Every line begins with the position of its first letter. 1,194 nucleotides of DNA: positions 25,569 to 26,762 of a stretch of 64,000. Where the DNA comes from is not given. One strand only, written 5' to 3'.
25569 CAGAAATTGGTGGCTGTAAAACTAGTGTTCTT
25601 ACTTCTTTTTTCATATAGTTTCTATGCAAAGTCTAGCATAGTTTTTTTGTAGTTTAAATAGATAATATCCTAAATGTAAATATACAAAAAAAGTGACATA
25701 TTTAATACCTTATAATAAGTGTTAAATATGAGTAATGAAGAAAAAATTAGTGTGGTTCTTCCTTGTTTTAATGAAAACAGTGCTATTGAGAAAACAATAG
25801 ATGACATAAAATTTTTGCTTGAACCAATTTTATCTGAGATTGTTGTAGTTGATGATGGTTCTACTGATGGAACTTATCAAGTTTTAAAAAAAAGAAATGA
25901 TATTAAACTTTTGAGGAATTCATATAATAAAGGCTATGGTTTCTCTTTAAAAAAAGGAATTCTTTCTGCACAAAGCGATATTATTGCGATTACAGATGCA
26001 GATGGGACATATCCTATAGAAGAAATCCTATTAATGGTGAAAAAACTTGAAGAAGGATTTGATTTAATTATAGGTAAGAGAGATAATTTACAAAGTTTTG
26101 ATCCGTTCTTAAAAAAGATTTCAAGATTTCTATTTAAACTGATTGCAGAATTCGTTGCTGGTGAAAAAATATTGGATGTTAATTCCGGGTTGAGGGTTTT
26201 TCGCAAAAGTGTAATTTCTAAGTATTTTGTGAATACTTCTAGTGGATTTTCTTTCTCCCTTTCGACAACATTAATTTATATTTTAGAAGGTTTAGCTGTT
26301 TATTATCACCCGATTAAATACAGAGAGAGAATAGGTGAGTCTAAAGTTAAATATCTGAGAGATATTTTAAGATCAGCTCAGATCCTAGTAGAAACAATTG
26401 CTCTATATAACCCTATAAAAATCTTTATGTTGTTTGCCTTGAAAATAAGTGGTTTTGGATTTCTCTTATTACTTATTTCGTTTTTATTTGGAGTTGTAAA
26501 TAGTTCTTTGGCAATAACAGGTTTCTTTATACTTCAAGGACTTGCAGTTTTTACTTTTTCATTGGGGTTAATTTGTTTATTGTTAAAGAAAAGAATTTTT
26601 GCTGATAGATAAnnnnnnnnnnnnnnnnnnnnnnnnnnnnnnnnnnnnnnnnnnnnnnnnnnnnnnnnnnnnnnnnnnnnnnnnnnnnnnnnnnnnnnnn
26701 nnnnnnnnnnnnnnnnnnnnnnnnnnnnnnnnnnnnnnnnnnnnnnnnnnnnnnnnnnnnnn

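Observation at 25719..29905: GtrB/ArnC-like GT2 followed by a tandem pair of ArnT/PMT-like GT-C paralogs: a polyprenyl-P-sugar donor and transferase module with duplicated transferase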

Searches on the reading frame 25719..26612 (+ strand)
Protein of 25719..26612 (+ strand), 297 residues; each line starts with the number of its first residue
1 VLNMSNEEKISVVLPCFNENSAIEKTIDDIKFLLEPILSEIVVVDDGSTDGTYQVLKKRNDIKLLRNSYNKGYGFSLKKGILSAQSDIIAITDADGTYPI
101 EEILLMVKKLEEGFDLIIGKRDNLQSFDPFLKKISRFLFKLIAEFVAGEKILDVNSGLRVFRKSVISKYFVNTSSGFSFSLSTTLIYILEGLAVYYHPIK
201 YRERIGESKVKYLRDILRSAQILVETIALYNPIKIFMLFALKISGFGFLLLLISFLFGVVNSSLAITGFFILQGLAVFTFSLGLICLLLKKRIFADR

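Call 5: search_protein_families(library=pfam, proteins=[window:25719-26612:+], max_evalue=0.01)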
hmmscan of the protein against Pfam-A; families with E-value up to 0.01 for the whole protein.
window:25719-26612:+ (297 aa): 4 families
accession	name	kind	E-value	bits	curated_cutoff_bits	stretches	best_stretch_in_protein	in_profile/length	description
PF00535.33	Glycos_transf_2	-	1.1e-28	100.7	23.3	1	11-170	1-168/168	Glycosyl transferase family 2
PF13641.12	Glyco_tranf_2_3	-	4.1e-05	24.1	27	1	10-95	3-96/230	Glycosyltransferase like family 2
PF13704.12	Glyco_tranf_2_4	-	0.00019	22.3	27.5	1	39-95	20-81/98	Glycosyl transferase family 2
PF10111.15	Glyco_tranf_2_2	-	0.00058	19.9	27.3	1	11-99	1-95/276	Glycosyltransferase like family 2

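Call 6: search_protein_families(library=ncbifam, proteins=[window:25719-26612:+], max_evalue=0.01)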
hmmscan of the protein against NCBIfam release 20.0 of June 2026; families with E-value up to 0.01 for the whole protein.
window:25719-26612:+ (297 aa): 24 families
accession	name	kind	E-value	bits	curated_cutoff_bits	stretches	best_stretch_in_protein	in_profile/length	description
NF041391.1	DPhHxTase_Halo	equivalog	2.6e-28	98.5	375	1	16-214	3-196/213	dolichyl-phosphate hexose transferase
TIGR04182.1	glyco_TIGR04182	equivalog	1.4e-24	87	325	1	10-282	2-277/293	S-layer glycoprotein N-glycosyltransferase AglJ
NF007986.1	PRK10714.1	equivalog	8.1e-20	71.1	529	1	7-280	5-278/316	undecaprenyl-phosphate 4-deoxy-4-formamido-L-arabinose transferase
NF058614.1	PPMAGASynPpgS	equivalog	5.9e-19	68.4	370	1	11-178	3-173/226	polyprenyl-phospho-N-acetylgalactosaminyl synthase PpgS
NF047588.1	GlcsyltransPgfSStrep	equivalog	1.5e-17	63.8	500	1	9-278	2-271/308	glycosyltransferase PgfS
TIGR03937.1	PgaC_IcaA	equivalog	5.9e-15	55.1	422.3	1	3-112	40-152/407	poly-beta-1,6-N-acetyl-D-glucosamine synthase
NF010496.0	PRK13915.1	equivalog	4.9e-12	45.6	262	1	4-97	27-128/307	glucosyl-3-phosphoglycerate synthase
TIGR04283.1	glyco_like_mftF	equivalog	7.4e-12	45.3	182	1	10-99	1-86/221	TIGR04283 family arsenosugar biosynthesis glycosyltransferase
NF041875.1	EPS_EpsD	equivalog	4.2e-10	39.5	370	1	10-97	1-91/325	exopolysaccharide biosynthesis glycosyltransferase EpsD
TIGR03965.1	mycofact_glyco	equivalog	1.3e-08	34.2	280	1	6-95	72-164/467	mycofactocin biosynthesis glycosyltransferase MftF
NF007482.0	PRK10073.1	equivalog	1.5e-08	34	423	1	4-97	2-97/334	glycosyltransferase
NF047683.1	TeichurnBiosyTuaG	equivalog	8e-08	32.2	400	1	5-101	3-102/252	teichuronic acid biosynthesis protein TuaG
NF053739.1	GlytfEpsEBac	equivalog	8.3e-07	28.2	450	1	9-96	2-93/265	glycosyltransferase EpsE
NF038302.1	EPS_HpsE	equivalog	1.2e-06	27.8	300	1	10-96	3-97/307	hormogonium polysaccharide biosynthesis glycosyltransferase HpsE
NF050050.1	ProtGlycPglI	equivalog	2.9e-06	26.9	500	1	9-119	3-117/306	GalNAc(5)-diNAcBac-PP-undecaprenol beta-1,3-glucosyltransferase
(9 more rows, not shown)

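Call 11: search_solved_structures(query=window:25719-26612:+, max_evalue=0.001)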
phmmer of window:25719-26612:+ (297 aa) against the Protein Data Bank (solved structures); distinct sequences matched with E-value up to 0.001: 24.
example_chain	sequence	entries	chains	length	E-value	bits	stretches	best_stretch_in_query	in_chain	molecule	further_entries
9bhc_C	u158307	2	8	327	1.9e-18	70.4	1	7-280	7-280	Undecaprenyl-phosphate 4-deoxy-4-formamido-L-arabinose transferase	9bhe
8vxh_A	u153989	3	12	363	2.7e-18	69.9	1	7-280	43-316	Undecaprenyl-phosphate 4-deoxy-4-formamido-L-arabinose transferase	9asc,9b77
9hwj_A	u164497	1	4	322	1.3e-17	67.6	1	7-280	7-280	Undecaprenyl-phosphate 4-deoxy-4-formamido-L-arabinose transferase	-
5mlz_A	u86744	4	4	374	2.9e-15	59.9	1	8-211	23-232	Dolichol monophosphate mannose synthase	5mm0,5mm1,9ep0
5ekp_C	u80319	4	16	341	5.2e-10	42.7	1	9-145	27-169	Uncharacterized glycosyltransferase sll0501 | Glycosyltransferase sll0501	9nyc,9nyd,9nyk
9nye_A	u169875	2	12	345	5.5e-10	42.6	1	9-145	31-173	Glycosyltransferase sll0501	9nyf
5eke_A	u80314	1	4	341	5.5e-10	42.6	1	9-145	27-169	Uncharacterized glycosyltransferase sll0501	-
6p61_A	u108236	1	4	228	1.9e-07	34.3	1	5-110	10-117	Glycosyltransferase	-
6yv7_B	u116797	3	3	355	5.1e-07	32.9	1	8-105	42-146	Glycosyl transferase, family 2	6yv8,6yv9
6yv7_A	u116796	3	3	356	5.1e-07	32.9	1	8-105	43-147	Glycosyl transferase, family 2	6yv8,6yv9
4y6n_A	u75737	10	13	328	1.6e-06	31.3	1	9-96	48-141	Glucosyl-3-phosphoglycerate synthase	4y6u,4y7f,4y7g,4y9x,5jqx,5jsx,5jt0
3e25_A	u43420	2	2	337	1.6e-06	31.2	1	9-96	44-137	Putative uncharacterized protein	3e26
4ddz_A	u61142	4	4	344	1.7e-06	31.1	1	9-96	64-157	GLUCOSYL-3-PHOSPHOGLYCERATE SYNTHASE (GpgS) | Glucosyl-3-phosphoglycerate synthase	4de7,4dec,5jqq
9omh_A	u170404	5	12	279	2.9e-06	30.4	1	7-119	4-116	Glycosyltransferase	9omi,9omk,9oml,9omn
9omm_A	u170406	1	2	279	2.9e-06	30.4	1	7-119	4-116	Glycosyltransferase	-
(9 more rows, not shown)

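Call 73: find_homologous_proteins(query=window:25719-26612:+, max_evalue=1e-20)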
Query window:25719-26612:+ (297 aa): 4032 proteins with E <= 1e-20 among 8000 candidates; the best 120 are listed.
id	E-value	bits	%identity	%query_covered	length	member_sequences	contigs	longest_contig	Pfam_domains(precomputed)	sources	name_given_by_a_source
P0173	5.2e-180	615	100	99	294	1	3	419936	PF00535.33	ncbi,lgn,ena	-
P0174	5.9e-149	513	83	99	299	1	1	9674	PF00535.33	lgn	-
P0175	4.7e-148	510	82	99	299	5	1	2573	PF00535.33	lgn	-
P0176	5.5e-143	494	80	98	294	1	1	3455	PF13641.13,PF00535.33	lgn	-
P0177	1.8e-142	492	80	98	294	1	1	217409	PF00535.33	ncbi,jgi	jgi:glycosyltransferase involved in cell wall biosynthesis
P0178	9.5e-137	473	76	97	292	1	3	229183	PF00535.33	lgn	-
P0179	1.1e-135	470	76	98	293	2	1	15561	PF00535.33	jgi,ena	-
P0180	2.9e-135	468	77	98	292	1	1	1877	PF00535.33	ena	-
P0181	3.0e-135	468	74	98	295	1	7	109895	PF00535.33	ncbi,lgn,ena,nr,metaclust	ncbi:MAG: hypothetical protein A3B68_04405 [Candidatus Melainabacteria bacterium RIFCSPHIGHO2_02_FUL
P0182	3.5e-135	468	76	98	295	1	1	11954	PF00535.33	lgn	-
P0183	1.6e-134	466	73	98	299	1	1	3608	PF00535.33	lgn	-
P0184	3.5e-134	465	75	98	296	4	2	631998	PF00535.33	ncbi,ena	-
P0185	3.7e-134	465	75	97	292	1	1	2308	PF00535.33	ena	-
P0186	3.8e-134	465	75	98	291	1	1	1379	PF00535.33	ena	-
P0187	4.1e-134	465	75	99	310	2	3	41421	PF00535.33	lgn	-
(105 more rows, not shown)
